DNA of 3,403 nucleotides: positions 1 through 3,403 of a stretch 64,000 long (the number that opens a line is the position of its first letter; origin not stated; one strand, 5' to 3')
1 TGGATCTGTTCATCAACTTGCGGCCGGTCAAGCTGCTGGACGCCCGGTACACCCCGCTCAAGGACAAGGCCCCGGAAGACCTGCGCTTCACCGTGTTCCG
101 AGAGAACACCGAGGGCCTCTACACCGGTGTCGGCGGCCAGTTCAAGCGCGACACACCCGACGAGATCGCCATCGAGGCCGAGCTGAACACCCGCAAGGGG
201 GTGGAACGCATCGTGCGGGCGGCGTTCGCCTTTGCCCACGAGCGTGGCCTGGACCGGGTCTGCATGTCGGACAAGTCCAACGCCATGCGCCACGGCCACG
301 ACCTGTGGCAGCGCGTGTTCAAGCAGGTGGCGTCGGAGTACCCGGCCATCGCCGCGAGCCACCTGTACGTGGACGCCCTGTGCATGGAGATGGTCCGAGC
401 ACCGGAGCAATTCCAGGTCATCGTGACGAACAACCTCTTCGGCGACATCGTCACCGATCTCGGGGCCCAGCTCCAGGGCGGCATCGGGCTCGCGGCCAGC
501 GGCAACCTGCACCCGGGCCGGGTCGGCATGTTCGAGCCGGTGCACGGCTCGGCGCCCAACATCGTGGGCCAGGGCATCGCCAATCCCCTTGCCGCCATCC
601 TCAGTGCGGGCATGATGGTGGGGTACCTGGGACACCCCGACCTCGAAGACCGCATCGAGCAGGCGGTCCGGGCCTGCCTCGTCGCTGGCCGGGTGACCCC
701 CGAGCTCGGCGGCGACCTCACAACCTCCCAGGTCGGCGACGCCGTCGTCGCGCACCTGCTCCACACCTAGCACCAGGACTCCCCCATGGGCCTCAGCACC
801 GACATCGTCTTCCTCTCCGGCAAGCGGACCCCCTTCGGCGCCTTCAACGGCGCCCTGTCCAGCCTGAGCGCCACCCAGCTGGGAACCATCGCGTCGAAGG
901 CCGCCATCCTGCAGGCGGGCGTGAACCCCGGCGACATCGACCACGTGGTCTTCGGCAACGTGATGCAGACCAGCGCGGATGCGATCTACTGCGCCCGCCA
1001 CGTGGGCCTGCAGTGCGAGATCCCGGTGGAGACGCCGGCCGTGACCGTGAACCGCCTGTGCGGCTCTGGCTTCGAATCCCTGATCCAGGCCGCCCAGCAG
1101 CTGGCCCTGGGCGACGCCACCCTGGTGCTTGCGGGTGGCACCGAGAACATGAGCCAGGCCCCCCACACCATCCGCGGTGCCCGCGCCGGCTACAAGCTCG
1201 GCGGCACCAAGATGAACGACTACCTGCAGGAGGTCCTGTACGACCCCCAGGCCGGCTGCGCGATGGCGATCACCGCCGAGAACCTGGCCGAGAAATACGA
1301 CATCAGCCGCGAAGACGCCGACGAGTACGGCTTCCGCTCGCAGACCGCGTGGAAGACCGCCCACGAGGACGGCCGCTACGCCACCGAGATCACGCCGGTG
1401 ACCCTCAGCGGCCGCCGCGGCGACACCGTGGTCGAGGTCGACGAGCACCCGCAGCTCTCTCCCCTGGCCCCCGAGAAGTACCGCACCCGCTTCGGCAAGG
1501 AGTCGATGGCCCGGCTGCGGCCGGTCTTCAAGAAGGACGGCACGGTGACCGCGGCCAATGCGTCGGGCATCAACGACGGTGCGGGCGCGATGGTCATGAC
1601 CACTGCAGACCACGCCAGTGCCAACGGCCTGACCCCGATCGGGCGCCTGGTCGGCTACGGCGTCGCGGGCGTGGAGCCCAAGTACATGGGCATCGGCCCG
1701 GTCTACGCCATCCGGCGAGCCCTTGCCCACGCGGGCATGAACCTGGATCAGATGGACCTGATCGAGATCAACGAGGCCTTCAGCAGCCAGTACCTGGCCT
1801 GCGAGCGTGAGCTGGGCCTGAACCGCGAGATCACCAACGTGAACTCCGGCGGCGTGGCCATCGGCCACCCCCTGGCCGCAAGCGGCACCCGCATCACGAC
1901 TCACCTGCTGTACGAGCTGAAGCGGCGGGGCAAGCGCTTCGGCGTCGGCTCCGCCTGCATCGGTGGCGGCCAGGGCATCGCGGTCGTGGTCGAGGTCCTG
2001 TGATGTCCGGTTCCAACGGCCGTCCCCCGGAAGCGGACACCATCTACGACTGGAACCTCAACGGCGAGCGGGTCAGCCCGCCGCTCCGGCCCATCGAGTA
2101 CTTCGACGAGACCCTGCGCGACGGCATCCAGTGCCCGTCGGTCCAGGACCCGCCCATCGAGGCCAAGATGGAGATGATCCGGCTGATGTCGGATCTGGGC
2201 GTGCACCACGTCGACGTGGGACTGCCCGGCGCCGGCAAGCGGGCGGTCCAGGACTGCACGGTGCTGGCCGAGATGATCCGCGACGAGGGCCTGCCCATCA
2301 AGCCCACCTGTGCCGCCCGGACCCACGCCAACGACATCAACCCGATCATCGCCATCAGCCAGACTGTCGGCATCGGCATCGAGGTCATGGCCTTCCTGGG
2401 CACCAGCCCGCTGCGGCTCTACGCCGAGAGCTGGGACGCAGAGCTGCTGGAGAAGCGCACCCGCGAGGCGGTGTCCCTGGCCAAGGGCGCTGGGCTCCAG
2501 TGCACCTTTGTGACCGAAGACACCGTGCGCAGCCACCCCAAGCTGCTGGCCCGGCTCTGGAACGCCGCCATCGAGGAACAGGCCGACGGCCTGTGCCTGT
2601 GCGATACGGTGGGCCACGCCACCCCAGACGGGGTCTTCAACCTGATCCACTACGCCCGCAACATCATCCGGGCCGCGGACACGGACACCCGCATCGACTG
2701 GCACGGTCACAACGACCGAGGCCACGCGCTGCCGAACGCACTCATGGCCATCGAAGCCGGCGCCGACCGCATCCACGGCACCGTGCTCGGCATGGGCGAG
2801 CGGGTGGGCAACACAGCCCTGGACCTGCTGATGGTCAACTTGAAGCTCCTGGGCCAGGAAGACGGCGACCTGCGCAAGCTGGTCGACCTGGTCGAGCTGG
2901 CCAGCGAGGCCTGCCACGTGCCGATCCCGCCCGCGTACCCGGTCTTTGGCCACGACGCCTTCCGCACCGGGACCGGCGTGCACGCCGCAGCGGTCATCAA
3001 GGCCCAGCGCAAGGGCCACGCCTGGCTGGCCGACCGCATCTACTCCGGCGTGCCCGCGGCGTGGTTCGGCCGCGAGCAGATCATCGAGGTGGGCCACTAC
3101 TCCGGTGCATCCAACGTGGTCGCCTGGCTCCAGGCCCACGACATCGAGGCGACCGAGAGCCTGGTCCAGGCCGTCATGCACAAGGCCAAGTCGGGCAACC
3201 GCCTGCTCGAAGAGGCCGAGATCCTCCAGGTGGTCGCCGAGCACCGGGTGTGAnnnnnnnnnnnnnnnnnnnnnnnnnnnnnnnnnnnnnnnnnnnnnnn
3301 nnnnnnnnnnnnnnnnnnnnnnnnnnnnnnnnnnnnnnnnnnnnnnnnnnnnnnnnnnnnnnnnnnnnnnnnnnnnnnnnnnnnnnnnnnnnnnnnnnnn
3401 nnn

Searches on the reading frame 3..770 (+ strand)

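Call 50: search_protein_families(library=pfam, proteins=[window:3-770:+], max_evalue=0.00001)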
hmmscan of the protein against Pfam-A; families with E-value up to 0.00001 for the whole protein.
window:3-770:+ (255 aa): 1 family
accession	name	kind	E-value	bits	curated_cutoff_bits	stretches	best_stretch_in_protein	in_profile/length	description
PF00180.25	Iso_dh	-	7.6e-75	252.8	27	1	1-248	95-348/348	Isocitrate/isopropylmalate dehydrogenase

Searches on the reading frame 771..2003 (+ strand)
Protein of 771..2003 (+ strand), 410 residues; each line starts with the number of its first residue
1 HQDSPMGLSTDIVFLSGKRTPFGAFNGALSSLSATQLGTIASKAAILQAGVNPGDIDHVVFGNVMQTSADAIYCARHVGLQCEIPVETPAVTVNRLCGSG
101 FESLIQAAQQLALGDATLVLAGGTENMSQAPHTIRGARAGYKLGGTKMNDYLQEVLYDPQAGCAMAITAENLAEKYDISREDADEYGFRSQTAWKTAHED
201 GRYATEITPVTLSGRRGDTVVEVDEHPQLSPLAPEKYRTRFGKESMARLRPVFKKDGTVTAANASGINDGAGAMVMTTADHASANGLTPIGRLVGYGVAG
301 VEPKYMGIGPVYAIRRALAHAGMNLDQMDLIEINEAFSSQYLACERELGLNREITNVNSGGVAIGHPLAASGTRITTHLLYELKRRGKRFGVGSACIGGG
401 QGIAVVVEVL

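Call 50: search_protein_families(library=pfam, proteins=[window:771-2003:+], max_evalue=0.00001)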
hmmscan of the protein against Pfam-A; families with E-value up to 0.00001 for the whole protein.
window:771-2003:+ (410 aa): 2 families
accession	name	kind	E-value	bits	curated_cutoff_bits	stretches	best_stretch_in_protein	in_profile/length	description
PF00108.29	Thiolase_N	-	1.3e-77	261.1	26.4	1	13-279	2-259/260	Thiolase, N-terminal domain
PF02803.24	Thiolase_C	-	4.3e-46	156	27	1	288-408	2-122/123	Thiolase, C-terminal domain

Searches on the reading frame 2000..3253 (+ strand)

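Call 36: search_protein_families(library=pfam, proteins=[window:2000-3253:+])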
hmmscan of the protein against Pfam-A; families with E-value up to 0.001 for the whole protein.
window:2000-3253:+ (417 aa): 1 family
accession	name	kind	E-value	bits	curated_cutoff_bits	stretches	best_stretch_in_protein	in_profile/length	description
PF00682.25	HMGL-like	-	3.9e-43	148.2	29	1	32-297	2-256/260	HMGL-like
